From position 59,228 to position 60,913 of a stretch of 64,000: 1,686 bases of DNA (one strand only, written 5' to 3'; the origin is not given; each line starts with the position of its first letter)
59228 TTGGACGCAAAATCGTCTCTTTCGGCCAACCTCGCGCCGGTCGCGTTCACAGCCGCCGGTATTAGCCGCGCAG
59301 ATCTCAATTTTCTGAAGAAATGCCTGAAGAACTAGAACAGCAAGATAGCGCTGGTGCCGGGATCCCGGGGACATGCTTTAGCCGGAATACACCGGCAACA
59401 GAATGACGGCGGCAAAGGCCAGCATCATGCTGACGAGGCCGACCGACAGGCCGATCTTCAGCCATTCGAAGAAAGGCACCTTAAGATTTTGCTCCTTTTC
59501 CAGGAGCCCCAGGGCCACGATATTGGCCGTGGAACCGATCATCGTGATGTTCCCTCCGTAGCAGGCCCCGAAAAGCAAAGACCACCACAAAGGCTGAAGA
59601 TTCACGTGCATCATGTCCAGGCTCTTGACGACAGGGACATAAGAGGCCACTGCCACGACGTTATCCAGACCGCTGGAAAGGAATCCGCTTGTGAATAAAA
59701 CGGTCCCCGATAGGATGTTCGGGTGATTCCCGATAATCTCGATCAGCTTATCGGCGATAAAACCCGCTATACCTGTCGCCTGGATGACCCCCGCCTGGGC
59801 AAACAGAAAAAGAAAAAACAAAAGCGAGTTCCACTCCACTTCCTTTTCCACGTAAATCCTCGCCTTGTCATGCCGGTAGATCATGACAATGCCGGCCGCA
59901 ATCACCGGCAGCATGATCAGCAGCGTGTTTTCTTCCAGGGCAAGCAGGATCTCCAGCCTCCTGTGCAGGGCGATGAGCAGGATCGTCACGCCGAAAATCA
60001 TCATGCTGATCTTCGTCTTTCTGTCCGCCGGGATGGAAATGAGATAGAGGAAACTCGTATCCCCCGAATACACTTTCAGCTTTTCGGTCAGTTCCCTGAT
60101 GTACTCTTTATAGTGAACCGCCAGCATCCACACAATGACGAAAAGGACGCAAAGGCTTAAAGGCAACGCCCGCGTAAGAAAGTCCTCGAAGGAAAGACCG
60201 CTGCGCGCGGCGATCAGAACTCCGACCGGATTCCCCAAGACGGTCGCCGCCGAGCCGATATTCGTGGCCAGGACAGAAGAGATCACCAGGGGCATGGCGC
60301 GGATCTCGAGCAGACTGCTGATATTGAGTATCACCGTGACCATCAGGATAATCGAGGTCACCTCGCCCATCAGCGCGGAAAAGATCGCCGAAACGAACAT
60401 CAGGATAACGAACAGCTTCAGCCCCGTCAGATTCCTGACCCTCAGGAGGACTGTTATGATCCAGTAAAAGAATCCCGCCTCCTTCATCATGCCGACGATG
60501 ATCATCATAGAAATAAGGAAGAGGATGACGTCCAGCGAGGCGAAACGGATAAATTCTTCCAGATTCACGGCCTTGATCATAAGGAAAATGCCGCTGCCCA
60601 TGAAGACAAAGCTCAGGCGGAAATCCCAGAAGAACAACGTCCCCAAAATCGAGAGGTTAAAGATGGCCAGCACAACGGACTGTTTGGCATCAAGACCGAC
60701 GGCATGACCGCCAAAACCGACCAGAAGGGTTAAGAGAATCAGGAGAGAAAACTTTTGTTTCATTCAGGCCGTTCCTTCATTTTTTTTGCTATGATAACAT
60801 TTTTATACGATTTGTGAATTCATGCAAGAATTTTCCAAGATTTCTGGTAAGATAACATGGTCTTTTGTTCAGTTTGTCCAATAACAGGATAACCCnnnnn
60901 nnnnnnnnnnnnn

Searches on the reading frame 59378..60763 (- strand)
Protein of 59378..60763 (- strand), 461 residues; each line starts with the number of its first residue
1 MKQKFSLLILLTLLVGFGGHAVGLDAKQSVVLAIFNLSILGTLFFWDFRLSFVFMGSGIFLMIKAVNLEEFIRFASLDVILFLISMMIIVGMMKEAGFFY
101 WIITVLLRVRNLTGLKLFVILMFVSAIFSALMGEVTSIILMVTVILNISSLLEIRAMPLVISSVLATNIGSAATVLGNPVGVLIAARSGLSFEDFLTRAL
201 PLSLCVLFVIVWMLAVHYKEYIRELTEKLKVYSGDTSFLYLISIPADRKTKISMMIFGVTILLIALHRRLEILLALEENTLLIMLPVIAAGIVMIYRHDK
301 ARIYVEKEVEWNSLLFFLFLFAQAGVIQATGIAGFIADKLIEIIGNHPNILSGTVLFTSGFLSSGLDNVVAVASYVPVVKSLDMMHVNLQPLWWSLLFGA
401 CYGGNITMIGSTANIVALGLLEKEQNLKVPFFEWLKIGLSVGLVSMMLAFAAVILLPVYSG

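Call 39: find_encoding_contigs(protein=window:59378-60763:-, flank=10000, max_places=4)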
Protein window:59378-60763:- (461 aa): no gene with exactly this product is on record in the collection.

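Call 48: search_protein_families(library=pfam, proteins=[window:59378-60763:-], max_evalue=0.00001)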
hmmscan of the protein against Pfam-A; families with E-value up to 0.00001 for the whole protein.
window:59378-60763:- (461 aa): 1 family
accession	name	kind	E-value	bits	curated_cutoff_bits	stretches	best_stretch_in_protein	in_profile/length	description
PF03600.22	CitMHS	-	3.1e-52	178.2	31.9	2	51-399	12-336/336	Citrate transporter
